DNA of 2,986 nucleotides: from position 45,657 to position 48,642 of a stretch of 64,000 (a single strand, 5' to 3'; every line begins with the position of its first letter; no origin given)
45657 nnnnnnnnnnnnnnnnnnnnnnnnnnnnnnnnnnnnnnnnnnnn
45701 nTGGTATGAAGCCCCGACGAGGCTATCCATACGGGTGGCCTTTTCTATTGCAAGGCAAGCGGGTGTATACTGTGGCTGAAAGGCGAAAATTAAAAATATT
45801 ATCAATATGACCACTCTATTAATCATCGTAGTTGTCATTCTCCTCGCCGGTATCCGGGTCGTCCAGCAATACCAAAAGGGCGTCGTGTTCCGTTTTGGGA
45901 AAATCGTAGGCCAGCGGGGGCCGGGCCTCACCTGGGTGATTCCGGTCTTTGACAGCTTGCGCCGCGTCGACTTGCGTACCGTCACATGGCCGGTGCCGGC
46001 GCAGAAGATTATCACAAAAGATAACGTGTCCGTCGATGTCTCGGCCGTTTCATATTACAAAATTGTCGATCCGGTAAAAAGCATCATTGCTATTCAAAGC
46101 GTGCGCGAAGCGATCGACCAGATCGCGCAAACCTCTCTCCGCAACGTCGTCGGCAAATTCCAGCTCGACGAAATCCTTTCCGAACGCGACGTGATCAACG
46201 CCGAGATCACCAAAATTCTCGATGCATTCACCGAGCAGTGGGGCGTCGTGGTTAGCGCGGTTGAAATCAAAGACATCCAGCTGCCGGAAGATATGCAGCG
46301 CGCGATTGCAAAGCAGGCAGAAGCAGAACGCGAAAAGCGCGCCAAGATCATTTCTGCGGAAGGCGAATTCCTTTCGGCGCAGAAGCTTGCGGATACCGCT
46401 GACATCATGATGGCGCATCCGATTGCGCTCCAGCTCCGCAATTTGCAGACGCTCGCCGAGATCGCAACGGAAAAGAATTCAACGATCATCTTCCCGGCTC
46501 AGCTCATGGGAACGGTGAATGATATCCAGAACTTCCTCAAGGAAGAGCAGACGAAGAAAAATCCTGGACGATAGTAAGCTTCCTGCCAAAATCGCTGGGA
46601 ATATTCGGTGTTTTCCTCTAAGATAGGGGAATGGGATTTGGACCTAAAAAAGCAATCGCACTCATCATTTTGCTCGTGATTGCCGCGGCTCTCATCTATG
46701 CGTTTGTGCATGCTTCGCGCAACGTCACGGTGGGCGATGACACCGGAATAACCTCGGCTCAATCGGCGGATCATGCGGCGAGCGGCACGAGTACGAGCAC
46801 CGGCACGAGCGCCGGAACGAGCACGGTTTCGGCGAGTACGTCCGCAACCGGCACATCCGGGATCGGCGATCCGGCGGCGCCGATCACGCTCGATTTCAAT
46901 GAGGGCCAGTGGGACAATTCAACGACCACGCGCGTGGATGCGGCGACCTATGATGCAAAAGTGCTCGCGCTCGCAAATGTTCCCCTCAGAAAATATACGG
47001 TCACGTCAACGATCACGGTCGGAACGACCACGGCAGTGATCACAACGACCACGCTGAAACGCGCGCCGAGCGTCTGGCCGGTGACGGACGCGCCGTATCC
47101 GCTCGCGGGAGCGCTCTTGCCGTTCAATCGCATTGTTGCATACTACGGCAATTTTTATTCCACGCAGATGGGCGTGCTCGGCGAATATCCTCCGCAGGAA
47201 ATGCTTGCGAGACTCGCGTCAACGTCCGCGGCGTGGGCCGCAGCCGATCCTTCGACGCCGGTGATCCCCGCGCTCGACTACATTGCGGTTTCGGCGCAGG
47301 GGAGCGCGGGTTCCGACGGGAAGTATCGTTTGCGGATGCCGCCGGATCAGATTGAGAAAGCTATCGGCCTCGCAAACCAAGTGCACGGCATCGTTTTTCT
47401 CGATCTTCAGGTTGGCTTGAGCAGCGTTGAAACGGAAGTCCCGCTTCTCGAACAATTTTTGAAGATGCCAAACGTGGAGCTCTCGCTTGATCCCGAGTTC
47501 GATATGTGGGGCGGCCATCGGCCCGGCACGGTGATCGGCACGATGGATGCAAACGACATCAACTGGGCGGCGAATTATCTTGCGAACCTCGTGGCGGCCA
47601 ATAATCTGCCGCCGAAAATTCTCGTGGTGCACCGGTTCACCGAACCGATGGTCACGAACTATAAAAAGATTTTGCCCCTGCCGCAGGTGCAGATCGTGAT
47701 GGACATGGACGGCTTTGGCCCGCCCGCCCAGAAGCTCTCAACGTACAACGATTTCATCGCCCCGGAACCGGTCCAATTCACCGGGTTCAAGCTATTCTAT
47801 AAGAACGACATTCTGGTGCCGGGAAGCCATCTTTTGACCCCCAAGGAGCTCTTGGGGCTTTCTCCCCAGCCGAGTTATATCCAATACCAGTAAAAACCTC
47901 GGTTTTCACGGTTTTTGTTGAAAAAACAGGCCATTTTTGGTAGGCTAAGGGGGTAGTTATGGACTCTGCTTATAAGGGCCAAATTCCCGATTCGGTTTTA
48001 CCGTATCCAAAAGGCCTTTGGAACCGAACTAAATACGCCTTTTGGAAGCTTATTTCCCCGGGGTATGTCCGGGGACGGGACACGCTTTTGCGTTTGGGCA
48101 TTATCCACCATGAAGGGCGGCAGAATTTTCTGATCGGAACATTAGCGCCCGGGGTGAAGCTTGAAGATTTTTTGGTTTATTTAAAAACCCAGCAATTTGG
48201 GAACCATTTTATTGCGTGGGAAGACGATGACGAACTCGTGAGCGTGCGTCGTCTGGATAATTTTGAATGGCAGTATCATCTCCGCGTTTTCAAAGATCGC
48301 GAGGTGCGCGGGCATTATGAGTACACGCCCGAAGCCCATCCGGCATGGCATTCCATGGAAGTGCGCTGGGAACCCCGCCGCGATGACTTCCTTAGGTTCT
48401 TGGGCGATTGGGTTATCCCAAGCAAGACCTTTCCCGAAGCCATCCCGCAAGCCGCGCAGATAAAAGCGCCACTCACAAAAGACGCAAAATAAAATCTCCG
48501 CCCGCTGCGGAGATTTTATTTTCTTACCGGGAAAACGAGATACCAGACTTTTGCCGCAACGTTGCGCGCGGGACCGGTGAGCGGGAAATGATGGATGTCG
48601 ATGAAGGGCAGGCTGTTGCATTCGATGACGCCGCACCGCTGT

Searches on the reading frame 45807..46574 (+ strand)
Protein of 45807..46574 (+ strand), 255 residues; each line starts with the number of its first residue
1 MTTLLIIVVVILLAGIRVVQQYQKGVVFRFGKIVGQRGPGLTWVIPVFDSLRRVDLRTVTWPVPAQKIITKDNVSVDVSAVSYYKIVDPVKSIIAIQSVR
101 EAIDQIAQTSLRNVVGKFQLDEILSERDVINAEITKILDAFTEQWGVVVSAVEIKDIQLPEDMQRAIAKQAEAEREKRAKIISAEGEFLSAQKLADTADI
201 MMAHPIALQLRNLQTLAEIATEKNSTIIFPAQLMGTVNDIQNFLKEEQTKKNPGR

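Call 44: search_protein_families(library=pfam, proteins=[window:45807-46574:+], max_evalue=0.01)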
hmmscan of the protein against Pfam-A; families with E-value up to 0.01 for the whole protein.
window:45807-46574:+ (255 aa): 2 families
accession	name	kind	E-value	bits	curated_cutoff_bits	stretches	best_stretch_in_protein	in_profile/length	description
PF01145.31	Band_7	-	1.2e-45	156.2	23.6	1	18-187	2-175/176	SPFH domain / Band 7 family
PF13421.11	Band_7_1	-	0.00039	20.5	24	1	95-172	129-208/211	SPFH domain-Band 7 family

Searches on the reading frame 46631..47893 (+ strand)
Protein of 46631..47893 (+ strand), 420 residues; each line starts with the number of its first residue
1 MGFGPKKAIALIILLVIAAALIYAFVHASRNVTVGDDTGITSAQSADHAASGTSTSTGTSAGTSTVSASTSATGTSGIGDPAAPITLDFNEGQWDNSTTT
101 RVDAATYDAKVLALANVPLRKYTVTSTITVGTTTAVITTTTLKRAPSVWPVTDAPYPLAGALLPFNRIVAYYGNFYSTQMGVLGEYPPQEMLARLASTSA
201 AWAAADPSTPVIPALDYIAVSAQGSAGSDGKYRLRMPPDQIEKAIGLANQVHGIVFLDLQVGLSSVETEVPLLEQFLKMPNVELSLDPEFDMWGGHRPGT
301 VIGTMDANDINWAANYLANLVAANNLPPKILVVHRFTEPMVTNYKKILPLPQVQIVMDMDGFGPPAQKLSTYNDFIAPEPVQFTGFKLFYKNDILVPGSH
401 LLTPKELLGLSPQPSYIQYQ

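Call 22: search_protein_families(library=pfam, proteins=[window:46631-47893:+], max_evalue=1)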
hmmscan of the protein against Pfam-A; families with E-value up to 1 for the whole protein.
window:46631-47893:+ (420 aa): 1 family
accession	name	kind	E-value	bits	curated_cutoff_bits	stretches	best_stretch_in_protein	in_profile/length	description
PF21827.1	New_glue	-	0.013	15.7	31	1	11-74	5-61/94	New glue protein family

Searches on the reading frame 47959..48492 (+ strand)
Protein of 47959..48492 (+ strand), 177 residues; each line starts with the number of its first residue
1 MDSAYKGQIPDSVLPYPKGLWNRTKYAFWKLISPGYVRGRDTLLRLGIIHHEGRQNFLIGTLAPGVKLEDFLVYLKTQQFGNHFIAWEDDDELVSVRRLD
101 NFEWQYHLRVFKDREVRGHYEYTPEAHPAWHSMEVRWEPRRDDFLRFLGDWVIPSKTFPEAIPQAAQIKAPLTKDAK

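Call 22: search_protein_families(library=pfam, proteins=[window:47959-48492:+], max_evalue=1)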
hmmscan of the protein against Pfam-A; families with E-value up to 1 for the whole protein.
window:47959-48492:+ (177 aa): 0 families

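Call 40: find_homologous_proteins(query=window:47959-48492:+)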
Query window:47959-48492:+ (177 aa): 431 proteins with E <= 0.001 among 456 candidates; the best 120 are listed.
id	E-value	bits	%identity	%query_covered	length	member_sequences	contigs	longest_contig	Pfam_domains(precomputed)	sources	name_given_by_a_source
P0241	4.5e-120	416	99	100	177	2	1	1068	-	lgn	-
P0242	7.2e-88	311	74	99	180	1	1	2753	-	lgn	-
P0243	1.8e-79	284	71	92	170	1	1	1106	-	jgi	jgi:hypothetical protein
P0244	3.7e-79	283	71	91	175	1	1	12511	-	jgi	jgi:hypothetical protein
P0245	1.1e-70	255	68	88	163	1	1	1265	-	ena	-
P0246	7.2e-69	249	66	89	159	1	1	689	-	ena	-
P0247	1.9e-68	248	69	85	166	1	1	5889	-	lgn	-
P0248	1.1e-67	245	67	88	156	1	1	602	-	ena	-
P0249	1.9e-67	245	65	88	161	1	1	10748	-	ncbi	-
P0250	5.0e-67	243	67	88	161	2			-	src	-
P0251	5.3e-67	243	65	86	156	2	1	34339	-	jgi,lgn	-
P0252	7.7e-67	243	65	86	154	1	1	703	-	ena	-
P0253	1.2e-66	242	64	87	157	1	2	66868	-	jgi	jgi:hypothetical protein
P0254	1.4e-66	242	61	97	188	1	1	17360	-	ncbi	-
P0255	1.4e-66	242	64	89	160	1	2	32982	-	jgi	jgi:hypothetical protein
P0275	4.4e-62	227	56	98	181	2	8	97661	-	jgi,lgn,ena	-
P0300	4.0e-58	214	50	98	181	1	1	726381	-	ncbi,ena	-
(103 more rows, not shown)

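Call 47: predict_structure(alignment_id=A3)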
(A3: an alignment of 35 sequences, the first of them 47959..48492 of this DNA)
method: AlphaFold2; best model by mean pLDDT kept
length: 177 residues; sequences in the alignment: 35
mean_pLDDT: 85.5   pTM: 0.79
mean pLDDT of the five models: 85.5, 82.0, 80.8, 79.8, 77.0
residues with pLDDT >= 90: 96; 70-90: 57; 50-70: 14; < 50: 10
segments of 3 or more residues with pLDDT < 50: 167-173
pLDDT, mean of each block of 10 residues (from residue 1): 80 92 93 85 81 86 97 96 76 94 96 96 90 88 97 85 50 48
secondary structure, 60 per line:
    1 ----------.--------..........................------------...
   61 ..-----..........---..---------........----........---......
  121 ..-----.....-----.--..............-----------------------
elements in order: H20-45 E58-62 H68-77 E92-99 E104-111 E115-122 H128-132 H141-151 E152-154

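Call 54: search_protein_families(library=padloc, proteins=[window:47959-48492:+], max_evalue=0.01)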
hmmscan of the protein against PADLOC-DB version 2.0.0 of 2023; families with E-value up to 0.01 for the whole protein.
window:47959-48492:+ (177 aa): 0 families

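Call 55: find_encoding_contigs(protein=P0300, flank=7000, max_places=1)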
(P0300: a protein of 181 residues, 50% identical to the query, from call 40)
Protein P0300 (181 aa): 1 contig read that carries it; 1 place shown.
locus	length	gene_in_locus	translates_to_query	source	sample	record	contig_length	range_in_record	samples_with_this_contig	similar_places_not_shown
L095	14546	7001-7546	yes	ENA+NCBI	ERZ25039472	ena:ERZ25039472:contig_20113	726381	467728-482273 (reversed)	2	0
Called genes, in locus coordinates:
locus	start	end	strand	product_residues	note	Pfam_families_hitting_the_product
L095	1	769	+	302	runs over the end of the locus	PF01435:Peptidase_M48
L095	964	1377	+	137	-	PF08570:DUF1761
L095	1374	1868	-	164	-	PF10604:Polyketide_cyc2, PF08327:AHSA1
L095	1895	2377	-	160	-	PF01926:MMR_HSR1, PF02421:FeoB_N, PF00009:GTP_EFTU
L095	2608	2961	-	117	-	PF23477:zf_Tbcl_2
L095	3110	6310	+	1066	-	PF00041:fn3, PF25059:FN3_DSCAM-DSCAML_C (faint), PF25021:TEN_NHL (faint), PF01436:NHL (faint), PF00041:fn3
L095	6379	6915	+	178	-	PF07823:CPDase (faint), PF13563:2_5_RNA_ligase2 (weak)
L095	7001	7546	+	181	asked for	-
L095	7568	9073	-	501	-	PF03116:NQR2_RnfD_RnfE (weak), PF00175:NAD_binding_1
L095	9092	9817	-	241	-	PF02424:ApbE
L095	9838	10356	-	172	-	-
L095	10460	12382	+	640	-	PF05649:Peptidase_M13_N, PF01431:Peptidase_M13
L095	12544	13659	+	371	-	-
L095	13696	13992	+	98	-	-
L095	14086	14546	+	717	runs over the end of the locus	PF02518:HATPase_c, PF00204:DNA_gyraseB, PF01751:Toprim, PF00986:DNA_gyraseB_C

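Call 56: find_encoding_contigs(protein=P0275, flank=7000, max_places=1)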
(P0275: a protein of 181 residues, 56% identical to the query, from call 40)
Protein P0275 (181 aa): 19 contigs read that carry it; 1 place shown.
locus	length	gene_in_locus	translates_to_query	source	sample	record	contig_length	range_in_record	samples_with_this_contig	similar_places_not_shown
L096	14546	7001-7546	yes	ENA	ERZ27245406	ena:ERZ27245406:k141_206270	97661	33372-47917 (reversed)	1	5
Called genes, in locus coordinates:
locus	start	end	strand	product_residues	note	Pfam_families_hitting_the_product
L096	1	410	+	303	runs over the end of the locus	PF01435:Peptidase_M48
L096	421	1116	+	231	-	PF00696:AA_kinase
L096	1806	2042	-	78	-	-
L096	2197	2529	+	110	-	-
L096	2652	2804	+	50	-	-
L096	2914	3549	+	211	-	PF10026:DUF2268 (weak)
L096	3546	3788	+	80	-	PF26604:CBU_0592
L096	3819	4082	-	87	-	-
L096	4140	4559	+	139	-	PF05014:Nuc_deoxyrib_tr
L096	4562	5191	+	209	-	PF00702:Hydrolase, PF13419:HAD_2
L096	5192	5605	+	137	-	PF00293:NUDIX, PF14815:NUDIX_4 (faint)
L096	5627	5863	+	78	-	PF01541:GIY-YIG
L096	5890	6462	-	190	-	PF03193:RsgA_GTPase (faint), PF02421:FeoB_N, PF01926:MMR_HSR1, PF00009:GTP_EFTU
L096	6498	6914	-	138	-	PF23477:zf_Tbcl_2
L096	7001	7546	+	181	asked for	-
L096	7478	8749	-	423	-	-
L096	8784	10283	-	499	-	PF03116:NQR2_RnfD_RnfE, PF00970:FAD_binding_6 (faint), PF00175:NAD_binding_1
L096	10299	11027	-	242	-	PF02424:ApbE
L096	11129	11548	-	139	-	-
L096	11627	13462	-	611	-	PF08439:Peptidase_M3_N, PF01432:Peptidase_M3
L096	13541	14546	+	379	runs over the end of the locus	-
